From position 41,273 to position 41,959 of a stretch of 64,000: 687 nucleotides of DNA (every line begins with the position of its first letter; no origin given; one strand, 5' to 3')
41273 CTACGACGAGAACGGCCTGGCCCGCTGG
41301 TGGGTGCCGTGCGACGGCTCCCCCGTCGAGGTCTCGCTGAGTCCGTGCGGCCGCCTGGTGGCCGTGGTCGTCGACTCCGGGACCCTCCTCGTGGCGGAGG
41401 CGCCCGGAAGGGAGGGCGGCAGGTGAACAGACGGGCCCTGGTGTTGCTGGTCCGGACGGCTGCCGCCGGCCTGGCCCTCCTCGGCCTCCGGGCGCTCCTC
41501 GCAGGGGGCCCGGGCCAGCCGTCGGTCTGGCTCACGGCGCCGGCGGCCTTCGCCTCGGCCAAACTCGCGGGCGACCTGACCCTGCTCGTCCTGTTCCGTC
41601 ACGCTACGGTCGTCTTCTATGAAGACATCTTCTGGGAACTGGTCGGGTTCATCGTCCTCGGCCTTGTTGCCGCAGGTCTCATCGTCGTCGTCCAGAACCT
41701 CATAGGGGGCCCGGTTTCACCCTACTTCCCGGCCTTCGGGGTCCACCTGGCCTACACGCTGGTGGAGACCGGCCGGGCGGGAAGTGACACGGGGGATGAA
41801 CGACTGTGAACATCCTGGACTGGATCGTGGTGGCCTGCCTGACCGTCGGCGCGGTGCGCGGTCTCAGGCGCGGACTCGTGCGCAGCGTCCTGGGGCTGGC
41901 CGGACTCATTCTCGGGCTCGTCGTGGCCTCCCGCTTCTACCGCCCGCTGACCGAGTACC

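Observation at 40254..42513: Three translationally coupled membrane genes: a beta-propeller protein, a small TM protein and CvpA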

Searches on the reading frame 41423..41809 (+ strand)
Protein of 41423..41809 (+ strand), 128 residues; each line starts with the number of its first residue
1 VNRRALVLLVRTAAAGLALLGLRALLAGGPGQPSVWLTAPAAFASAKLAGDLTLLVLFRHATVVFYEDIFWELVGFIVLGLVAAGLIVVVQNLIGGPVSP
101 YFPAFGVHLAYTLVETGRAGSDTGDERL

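Call 3: search_protein_families(library=pfam, proteins=[window:41423-41809:+], max_evalue=0.01)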
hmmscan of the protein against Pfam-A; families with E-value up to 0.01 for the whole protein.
window:41423-41809:+ (128 aa): 1 family
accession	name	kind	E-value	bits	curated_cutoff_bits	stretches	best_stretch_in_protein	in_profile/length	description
PF06040.16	Adeno_E3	-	0.0022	18.6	25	1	70-93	82-105/126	Adenovirus E3 protein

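Call 4: search_protein_families(library=ncbifam, proteins=[window:41423-41809:+], max_evalue=0.01)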
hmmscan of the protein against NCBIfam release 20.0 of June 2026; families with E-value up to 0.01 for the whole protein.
window:41423-41809:+ (128 aa): 0 families

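Call 6: find_encoding_contigs(protein=window:41423-41809:+, flank=8000, max_places=6)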
Protein window:41423-41809:+ (128 aa): 1 contig read that carries it; 1 place shown.
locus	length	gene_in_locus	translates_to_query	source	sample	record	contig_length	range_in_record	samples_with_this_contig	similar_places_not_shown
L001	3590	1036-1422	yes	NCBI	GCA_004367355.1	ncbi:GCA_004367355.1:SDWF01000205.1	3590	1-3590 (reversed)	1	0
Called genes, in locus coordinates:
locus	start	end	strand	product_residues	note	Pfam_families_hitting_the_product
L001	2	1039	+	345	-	?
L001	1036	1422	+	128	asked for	-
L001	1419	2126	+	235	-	PF02674:Colicin_V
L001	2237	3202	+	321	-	PF21088:MS_channel_1st, PF00924:MS_channel_2nd, PF21082:MS_channel_3rd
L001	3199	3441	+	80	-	PF06107:DUF951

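Call 21: find_homologous_proteins(query=A2, max_evalue=0.01)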
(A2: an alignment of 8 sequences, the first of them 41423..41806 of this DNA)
Query A2 (8 sequences) (128 aa, profile of the alignment): 16 proteins with E <= 0.01 among 8000 candidates.
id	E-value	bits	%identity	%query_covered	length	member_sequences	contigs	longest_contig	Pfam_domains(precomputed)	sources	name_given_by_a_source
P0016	1.1e-54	202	51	98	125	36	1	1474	-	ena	-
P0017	3.5e-54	200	55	73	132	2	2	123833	-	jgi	jgi:hypothetical protein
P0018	1.0e-52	195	51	96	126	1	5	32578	-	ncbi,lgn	-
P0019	6.4e-51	190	57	73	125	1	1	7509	-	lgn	-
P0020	8.7e-50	186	57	70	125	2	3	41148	-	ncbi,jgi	jgi:hypothetical protein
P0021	3.4e-49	184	51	98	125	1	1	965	-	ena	-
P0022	1.9e-48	182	51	95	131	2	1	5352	-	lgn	-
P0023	3.1e-48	181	56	73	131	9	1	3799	-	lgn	-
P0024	5.0e-48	180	95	100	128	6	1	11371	-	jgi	-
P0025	1.1e-46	176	53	78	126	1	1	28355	-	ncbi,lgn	-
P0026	1.6e-46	175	58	80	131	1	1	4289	-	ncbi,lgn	-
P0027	1.6e-46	175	56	97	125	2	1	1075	-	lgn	-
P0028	1.6e-45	172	57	70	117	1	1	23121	-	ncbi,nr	ncbi:MAG: hypothetical protein C4551_06400 [Bacillota bacterium]|nr:MAG: hypothetical protein C4551_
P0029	7.9e-45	170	49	99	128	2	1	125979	-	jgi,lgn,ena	-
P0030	7.3e-44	167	52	71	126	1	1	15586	-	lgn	-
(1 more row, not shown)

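Call 31: search_protein_representatives(alignment_id=A4)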
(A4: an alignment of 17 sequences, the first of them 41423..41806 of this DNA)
Query: 17 sequences, 125 profile positions. Proteins with E-value up to 0.001 (for the whole library): 46; up to 1e-10: 17; up to 1e-30: 4. The best 46 are listed.
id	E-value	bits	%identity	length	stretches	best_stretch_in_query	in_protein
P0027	6.4e-51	188.1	-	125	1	1-124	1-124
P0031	1.9e-47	176.9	-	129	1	1-123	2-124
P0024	4.3e-46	172.4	-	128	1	2-124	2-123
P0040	3.0e-38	147.1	-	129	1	2-123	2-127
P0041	1.4e-20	90.0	-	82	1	3-81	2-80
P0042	6.1e-18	81.5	-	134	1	8-116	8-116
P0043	6.9e-16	74.9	-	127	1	8-117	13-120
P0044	3.4e-15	72.6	-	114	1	11-121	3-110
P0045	6.3e-14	68.5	-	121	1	16-119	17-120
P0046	6.9e-14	68.4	-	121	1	13-117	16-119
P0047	1.3e-12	64.3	-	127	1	15-114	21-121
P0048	3.8e-12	62.8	-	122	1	9-119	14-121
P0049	9.3e-12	61.5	-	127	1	4-110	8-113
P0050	1.9e-11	60.5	-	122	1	3-120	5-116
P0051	4.7e-11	59.2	-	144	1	10-112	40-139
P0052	5.6e-11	59.0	-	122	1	2-114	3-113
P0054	1.3e-10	57.8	-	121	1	20-115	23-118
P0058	8.1e-10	55.2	-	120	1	4-113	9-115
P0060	1.6e-09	54.3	-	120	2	32-118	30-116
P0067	1.6e-08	51.1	-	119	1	14-121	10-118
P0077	9.6e-05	38.9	-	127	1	4-122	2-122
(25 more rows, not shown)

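Call 32: find_encoding_contigs(protein=P0042, flank=6000, max_places=2)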
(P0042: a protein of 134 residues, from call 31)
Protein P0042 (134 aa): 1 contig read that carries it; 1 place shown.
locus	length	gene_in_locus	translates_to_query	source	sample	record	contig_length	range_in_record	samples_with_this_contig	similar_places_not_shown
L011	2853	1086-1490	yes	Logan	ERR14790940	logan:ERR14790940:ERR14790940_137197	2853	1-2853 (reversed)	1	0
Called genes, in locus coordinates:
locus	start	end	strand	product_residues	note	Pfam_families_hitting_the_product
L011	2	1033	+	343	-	?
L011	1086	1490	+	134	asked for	-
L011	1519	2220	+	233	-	PF02674:Colicin_V (weak)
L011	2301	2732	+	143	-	-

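Call 34: find_encoding_contigs(protein=P0044, flank=7000, max_places=2)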
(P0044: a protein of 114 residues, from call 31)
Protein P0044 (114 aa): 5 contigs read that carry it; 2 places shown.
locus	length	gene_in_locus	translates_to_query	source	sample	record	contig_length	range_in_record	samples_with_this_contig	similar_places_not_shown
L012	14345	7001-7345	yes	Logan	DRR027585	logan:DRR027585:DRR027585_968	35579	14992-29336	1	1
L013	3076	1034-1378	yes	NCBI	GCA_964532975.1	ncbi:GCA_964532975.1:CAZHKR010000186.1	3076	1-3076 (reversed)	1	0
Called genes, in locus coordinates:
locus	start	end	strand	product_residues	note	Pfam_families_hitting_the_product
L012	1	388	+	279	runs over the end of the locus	PF02195:ParB_N, PF17762:HTH_ParB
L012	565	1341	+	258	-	PF00142:Fer4_NifH, PF01656:CbiA, PF02374:ArsA_ATPase (weak), PF06564:CBP_BcsQ, PF09140:MipZ, PF10609:ParA, PF13614:AAA_31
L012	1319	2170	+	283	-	PF02195:ParB_N, PF17762:HTH_ParB, PF23552:ParB_C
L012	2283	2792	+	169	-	PF14584:DUF4446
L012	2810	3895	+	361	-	PF01551:Peptidase_M23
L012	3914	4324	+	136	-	PF04519:Bactofilin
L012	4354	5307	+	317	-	PF00781:DAGK_cat, PF19279:YegS_C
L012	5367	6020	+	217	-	PF00156:Pribosyltran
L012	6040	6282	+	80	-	PF03698:UPF0180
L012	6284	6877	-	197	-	PF06866:DUF1256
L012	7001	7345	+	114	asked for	-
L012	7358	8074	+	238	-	PF02674:Colicin_V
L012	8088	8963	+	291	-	PF21088:MS_channel_1st, PF00924:MS_channel_2nd, PF21082:MS_channel_3rd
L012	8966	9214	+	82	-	PF06107:DUF951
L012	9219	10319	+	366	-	PF01926:MMR_HSR1, PF02421:FeoB_N, PF06071:YchF-GTPase_C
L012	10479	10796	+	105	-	PF01250:Ribosomal_S6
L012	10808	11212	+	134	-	PF00436:SSB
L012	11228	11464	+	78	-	PF01084:Ribosomal_S18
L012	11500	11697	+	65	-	-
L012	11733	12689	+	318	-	PF09991:DUF2232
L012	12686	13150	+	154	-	PF01281:Ribosomal_L9_N, PF03948:Ribosomal_L9_C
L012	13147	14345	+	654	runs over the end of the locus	PF00158:Sigma54_activat, PF01078:Mg_chelatase, PF05496:RuvB_N (weak), PF13191:AAA_16 (weak), PF00004:AAA, PF07728:AAA_5, PF13401:AAA_22 (weak), PF05362:Lon_C, +3 more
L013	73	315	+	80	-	PF03698:UPF0180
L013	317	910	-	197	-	PF06866:DUF1256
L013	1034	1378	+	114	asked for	-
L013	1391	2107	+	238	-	PF02674:Colicin_V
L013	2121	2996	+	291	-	PF21088:MS_channel_1st, PF00924:MS_channel_2nd, PF21082:MS_channel_3rd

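Call 35: find_encoding_contigs(protein=P0058, flank=7000, max_places=2)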
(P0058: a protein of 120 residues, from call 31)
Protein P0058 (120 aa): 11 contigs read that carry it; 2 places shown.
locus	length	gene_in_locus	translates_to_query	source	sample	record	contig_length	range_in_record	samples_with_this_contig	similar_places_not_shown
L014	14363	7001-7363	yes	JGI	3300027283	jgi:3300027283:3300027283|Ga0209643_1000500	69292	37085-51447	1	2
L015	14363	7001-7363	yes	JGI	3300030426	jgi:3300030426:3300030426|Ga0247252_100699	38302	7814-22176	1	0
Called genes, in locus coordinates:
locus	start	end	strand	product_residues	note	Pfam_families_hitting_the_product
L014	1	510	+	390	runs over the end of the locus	PF00266:Aminotran_5, PF01041:DegT_DnrJ_EryC1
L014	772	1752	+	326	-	PF01551:Peptidase_M23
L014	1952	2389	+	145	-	PF04519:Bactofilin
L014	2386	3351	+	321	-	PF00781:DAGK_cat, PF19279:YegS_C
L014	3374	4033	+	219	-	PF00156:Pribosyltran, PF14681:UPRTase (weak)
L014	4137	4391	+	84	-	PF03698:UPF0180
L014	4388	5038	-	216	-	PF06866:DUF1256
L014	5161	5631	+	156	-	PF07719:TPR_2 (faint), PF13176:TPR_7 (faint), PF13428:TPR_14 (faint), PF13432:TPR_16 (weak), PF00515:TPR_1 (weak), PF13424:TPR_12 (weak), PF13414:TPR_11 (weak), PF13431:TPR_17 (weak), +3 more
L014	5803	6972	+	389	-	PF13570:Beta-prop_ACSF4 (faint), PF13360:PQQ_2 (weak)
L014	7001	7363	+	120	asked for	-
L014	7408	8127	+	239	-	PF02674:Colicin_V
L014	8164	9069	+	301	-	PF21088:MS_channel_1st, PF00924:MS_channel_2nd, PF21082:MS_channel_3rd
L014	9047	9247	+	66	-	PF06107:DUF951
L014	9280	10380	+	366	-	PF01926:MMR_HSR1, PF02421:FeoB_N, PF06071:YchF-GTPase_C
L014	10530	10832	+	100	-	PF01250:Ribosomal_S6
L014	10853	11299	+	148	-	PF00436:SSB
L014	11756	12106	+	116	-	PF12643:MazG-like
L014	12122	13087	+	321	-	PF09991:DUF2232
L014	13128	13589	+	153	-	PF01281:Ribosomal_L9_N, PF03948:Ribosomal_L9_C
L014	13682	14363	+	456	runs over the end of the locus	PF00772:DnaB, PF03796:DnaB_C, PF13481:AAA_25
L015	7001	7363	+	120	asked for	-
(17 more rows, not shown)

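Call 36: find_encoding_contigs(protein=P0067, flank=7000, max_places=2)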
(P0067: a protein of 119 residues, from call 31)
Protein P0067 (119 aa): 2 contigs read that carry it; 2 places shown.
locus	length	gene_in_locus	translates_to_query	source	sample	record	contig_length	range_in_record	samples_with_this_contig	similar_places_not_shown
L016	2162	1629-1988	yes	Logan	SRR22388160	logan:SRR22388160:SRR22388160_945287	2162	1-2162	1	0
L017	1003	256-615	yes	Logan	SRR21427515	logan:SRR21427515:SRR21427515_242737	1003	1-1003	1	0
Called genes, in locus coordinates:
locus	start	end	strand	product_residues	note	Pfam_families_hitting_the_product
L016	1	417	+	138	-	?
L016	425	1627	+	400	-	PF13360:PQQ_2 (faint)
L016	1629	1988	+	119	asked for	-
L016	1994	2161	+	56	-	?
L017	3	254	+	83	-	?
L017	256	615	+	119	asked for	-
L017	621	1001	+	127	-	?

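Call 44: list_cluster_members(proteins=[P0044, P0043, P0045, P0047, P0050, P0052, P0054, P0058, P0060, P0077])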
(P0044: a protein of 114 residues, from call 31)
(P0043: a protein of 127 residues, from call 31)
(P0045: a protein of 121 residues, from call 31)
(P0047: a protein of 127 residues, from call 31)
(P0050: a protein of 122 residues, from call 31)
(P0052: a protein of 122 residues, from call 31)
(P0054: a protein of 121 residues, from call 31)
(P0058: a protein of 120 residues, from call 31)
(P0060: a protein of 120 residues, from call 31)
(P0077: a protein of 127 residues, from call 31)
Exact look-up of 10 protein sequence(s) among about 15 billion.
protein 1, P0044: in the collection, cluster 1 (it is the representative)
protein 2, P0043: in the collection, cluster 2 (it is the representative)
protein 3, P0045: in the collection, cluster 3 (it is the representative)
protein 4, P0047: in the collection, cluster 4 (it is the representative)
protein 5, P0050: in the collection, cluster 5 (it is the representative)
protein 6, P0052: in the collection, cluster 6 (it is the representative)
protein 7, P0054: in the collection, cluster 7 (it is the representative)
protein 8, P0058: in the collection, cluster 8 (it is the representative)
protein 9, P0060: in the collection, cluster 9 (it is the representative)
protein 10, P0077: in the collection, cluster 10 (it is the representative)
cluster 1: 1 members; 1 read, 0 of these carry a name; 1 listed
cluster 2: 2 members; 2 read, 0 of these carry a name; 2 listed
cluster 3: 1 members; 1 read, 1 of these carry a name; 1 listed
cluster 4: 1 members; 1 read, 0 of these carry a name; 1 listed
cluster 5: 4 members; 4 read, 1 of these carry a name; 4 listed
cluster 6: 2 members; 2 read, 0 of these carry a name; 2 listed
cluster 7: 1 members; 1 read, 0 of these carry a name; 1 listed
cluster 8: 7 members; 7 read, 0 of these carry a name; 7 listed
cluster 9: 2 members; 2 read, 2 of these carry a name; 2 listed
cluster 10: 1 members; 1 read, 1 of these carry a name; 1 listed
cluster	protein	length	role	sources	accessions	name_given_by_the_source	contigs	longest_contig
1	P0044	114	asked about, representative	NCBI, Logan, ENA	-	-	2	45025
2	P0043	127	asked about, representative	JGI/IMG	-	-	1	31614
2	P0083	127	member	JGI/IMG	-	-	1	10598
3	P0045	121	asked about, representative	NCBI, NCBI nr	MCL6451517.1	MAG: hypothetical protein K6T75_09510 [Acetobacteraceae bacterium] | hypothetical protein [Acetobacteraceae bacterium]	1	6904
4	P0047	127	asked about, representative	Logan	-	-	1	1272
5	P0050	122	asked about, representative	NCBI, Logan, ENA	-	-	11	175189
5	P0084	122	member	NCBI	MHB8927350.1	MAG: hypothetical protein ACYC9Q_06780 [Bacillota bacterium]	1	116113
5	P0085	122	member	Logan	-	-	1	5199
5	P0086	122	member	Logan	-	-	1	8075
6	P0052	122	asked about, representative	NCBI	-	-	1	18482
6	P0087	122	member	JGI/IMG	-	-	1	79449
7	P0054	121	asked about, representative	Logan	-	-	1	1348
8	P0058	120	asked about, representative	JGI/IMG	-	-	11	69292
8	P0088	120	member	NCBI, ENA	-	-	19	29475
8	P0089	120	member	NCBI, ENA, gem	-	-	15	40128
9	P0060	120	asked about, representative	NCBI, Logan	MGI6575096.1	MAG: hypothetical protein ACOX3A_04430 [bacterium]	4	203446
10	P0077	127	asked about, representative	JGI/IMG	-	hypothetical protein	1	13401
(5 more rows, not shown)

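Call 45: find_encoding_contigs(protein=P0050, flank=7000, max_places=1)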
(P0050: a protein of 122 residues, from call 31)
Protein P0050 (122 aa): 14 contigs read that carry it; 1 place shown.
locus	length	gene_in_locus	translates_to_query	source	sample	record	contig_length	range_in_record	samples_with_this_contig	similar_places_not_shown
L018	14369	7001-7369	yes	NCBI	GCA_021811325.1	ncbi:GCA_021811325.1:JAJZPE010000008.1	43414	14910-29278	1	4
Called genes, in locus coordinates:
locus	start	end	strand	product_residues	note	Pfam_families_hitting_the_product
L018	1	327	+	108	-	PF14584:DUF4446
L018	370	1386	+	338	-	PF01551:Peptidase_M23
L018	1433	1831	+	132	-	PF04519:Bactofilin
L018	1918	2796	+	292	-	PF00781:DAGK_cat, PF19279:YegS_C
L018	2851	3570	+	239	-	PF00156:Pribosyltran, PF14681:UPRTase (weak)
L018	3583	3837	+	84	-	PF03698:UPF0180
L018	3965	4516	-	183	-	PF06866:DUF1256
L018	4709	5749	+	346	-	-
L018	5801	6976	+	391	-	-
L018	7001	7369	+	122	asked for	-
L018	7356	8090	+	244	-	PF02674:Colicin_V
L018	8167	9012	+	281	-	PF21088:MS_channel_1st, PF00924:MS_channel_2nd, PF21082:MS_channel_3rd (weak)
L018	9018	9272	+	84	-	PF06107:DUF951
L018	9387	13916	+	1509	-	PF01590:GAF, PF13185:GAF_2, PF13492:GAF_3, PF00989:PAS, PF08448:PAS_4, PF13185:GAF_2, PF01590:GAF, PF13185:GAF_2, +10 more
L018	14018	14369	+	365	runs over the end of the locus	PF01926:MMR_HSR1, PF02421:FeoB_N, PF06071:YchF-GTPase_C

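Call 46: find_encoding_contigs(protein=P0060, flank=7000, max_places=1)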
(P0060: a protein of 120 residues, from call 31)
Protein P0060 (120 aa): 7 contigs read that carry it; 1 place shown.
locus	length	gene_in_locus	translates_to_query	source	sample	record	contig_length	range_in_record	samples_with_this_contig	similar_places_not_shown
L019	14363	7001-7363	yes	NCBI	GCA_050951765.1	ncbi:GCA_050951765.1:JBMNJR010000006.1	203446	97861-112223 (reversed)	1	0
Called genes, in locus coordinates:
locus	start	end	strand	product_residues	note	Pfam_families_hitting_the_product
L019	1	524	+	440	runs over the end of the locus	-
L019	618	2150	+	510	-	PF19364:DUF5940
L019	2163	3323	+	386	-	PF02504:FA_synthesis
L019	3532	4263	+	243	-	-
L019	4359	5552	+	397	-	PF13360:PQQ_2 (weak)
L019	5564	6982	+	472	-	PF12390:Se-cys_synth_N, PF03841:SelA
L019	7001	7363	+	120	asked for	-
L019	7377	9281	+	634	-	PF00009:GTP_EFTU, PF01926:MMR_HSR1 (weak), PF03144:GTP_EFTU_D2, PF14578:GTP_EFTU_D4 (weak), PF25461:Beta-barrel_SelB, PF09106:WHD_2nd_SelB, PF09107:WHD_3rd_SelB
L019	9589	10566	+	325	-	PF07833:Cu_amine_oxidN1, PF14343:PrcB_C, PF10648:Gmad2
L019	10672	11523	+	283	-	PF01522:Polysacc_deac_1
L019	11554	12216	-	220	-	-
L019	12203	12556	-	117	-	PF03551:PadR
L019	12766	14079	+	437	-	PF06782:UPF0236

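Call 47: find_encoding_contigs(protein=P0077, flank=7000, max_places=1)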
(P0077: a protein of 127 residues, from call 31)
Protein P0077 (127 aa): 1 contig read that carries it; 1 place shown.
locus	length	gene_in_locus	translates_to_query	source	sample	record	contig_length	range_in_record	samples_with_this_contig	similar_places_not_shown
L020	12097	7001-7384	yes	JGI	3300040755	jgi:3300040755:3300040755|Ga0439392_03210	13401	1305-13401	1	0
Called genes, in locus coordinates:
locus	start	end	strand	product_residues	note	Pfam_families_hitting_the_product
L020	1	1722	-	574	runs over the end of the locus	PF13641:Glyco_tranf_2_3 (weak), PF13632:Glyco_trans_2_3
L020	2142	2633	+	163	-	PF14584:DUF4446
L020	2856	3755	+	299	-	PF01551:Peptidase_M23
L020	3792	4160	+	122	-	PF04519:Bactofilin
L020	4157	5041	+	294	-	PF00781:DAGK_cat, PF19279:YegS_C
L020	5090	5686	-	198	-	PF06866:DUF1256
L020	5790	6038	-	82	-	-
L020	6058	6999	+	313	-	PF18975:DUF5711, PF13360:PQQ_2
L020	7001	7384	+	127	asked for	-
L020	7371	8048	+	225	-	PF02674:Colicin_V (faint)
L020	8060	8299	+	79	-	PF11823:Se_S_carrier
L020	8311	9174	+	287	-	PF21088:MS_channel_1st (weak), PF00924:MS_channel_2nd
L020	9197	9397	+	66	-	PF06107:DUF951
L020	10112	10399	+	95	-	PF01250:Ribosomal_S6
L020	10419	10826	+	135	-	PF00436:SSB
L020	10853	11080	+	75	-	PF01084:Ribosomal_S18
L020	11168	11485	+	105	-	PF12643:MazG-like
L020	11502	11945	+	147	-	PF01281:Ribosomal_L9_N, PF03948:Ribosomal_L9_C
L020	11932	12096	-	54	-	?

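Call 49: search_protein_families(library=pfam, proteins=[L019:3532-4263:+, L019:4359-5552:+, L018:4709-5749:+, L018:5801-6976:+, L020:6058-6999:+, L020:7371-8048:+, L014:5803-6972:+, L016:425-1627:+, L011:1519-2220:+], max_evalue=1)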
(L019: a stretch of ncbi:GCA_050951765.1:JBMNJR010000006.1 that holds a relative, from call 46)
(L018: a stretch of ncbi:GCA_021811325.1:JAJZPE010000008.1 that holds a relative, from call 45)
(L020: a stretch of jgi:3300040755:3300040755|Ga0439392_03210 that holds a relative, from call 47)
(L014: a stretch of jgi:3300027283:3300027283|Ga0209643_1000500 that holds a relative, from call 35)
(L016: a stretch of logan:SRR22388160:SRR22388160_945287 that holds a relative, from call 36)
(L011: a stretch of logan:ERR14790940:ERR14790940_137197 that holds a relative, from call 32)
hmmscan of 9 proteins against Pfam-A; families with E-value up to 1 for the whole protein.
L019:3532-4263:+ (243 aa): 0 families

L019:4359-5552:+ (397 aa): 2 families
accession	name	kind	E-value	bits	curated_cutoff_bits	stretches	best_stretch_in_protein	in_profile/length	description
PF13360.13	PQQ_2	-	1.6e-09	38.2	27.6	1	92-196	10-107/233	Outer membrane protein assembly factor BamB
PF18975.6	DUF5711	-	0.0094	15.7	26.3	0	94-161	45-112/344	Family of unknown function (DUF5711)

L018:4709-5749:+ (346 aa): 0 families

L018:5801-6976:+ (391 aa): 0 families

L020:6058-6999:+ (313 aa): 3 families
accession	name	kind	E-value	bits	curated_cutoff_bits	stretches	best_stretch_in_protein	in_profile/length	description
PF18975.6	DUF5711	-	2.1e-12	47.4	26.3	2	6-145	39-174/344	Family of unknown function (DUF5711)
PF13360.13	PQQ_2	-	1.4e-10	41.7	27.6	1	93-304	5-215/233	Outer membrane protein assembly factor BamB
PF13570.13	Beta-prop_ACSF4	-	0.017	14.9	133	1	162-279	138-249/329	Beta-alanine-activating enzyme, beta-propeller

L020:7371-8048:+ (225 aa): 2 families
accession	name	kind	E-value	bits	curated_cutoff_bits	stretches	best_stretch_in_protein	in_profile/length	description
PF02674.22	Colicin_V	-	2.3e-08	34.6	29.3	2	4-60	1-57/144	Colicin V production protein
PF19293.4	CdaA_N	-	0.33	11.6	23.8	1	3-32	10-39/81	CdaA N-terminal transmembrane domain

L014:5803-6972:+ (389 aa): 7 families
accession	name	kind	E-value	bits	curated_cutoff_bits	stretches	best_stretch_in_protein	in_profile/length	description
PF13360.13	PQQ_2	-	4.8e-10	39.9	27.6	2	288-378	38-132/233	Outer membrane protein assembly factor BamB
PF13570.13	Beta-prop_ACSF4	-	2.4e-08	34.2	133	2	171-323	121-266/329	Beta-alanine-activating enzyme, beta-propeller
PF23389.1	Beta-prop_WDR19_1st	-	0.0022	17.5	27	1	282-379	9-108/325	WDR19 first beta-propeller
PF24797.1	Beta-prop_WDR35_TULP_N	-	0.0029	17.2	80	1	71-201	197-321/332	WDR35/TULP4 N-terminal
PF18975.6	DUF5711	-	0.0095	15.6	26.3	1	163-342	116-308/344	Family of unknown function (DUF5711)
PF11182.14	AlgF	-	0.032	14.2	34.4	1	242-304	37-97/179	Alginate O-acetyl transferase AlgF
PF12894.13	ANAPC4_WD40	-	0.042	14.5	22.9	0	327-380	12-66/91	Anaphase-promoting complex subunit 4 WD40 domain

L016:425-1627:+ (400 aa): 2 families
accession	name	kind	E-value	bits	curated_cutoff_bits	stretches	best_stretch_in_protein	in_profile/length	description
PF13360.13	PQQ_2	-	1.5e-05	25.2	27.6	2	310-388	4-83/233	Outer membrane protein assembly factor BamB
PF18975.6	DUF5711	-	0.066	12.9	26.3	1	263-376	209-326/344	Family of unknown function (DUF5711)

L011:1519-2220:+ (233 aa): 1 family
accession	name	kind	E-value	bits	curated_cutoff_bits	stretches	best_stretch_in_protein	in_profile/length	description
PF02674.22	Colicin_V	-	8.1e-10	39.3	29.3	2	1-51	1-51/144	Colicin V production protein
